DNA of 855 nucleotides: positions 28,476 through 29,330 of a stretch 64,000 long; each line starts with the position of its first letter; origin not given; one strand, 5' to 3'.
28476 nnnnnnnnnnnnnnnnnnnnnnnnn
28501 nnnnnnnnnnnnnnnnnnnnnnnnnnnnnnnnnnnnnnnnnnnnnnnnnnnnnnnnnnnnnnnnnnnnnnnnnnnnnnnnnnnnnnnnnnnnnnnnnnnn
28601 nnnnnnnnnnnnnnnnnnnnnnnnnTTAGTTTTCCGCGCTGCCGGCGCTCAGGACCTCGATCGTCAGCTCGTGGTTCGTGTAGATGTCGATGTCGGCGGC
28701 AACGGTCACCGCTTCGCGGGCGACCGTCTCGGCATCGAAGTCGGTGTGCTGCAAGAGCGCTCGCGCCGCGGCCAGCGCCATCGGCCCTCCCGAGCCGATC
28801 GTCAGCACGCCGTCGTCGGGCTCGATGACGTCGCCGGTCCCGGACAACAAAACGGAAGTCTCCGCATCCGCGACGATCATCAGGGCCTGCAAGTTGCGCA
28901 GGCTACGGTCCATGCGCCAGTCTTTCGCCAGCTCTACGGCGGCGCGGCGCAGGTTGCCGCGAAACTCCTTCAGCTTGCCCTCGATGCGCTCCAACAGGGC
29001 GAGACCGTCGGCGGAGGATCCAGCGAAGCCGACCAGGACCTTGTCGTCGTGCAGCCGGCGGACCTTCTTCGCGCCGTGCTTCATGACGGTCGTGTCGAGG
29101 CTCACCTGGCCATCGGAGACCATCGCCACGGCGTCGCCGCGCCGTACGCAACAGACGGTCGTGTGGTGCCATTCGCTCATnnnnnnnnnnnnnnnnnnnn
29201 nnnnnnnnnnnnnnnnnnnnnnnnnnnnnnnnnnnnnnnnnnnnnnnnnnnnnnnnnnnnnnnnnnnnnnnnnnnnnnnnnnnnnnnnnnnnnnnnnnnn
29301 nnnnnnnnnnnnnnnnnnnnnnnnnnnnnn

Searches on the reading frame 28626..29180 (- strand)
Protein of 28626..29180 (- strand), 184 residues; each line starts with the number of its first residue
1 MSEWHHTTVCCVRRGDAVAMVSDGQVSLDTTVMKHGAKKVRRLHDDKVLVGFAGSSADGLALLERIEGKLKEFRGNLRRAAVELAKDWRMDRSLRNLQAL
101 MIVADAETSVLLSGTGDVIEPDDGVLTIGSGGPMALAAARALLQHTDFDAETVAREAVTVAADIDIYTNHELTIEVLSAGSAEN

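Call 55: search_protein_families(library=pfam, proteins=[window:28626-29180:-], max_evalue=0.00001)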
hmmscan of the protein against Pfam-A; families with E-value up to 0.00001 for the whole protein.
window:28626-29180:- (184 aa): 1 family
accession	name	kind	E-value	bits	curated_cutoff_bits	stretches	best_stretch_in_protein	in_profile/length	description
PF00227.31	Proteasome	-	2.2e-20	73.6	22.4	1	7-176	5-188/189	Proteasome subunit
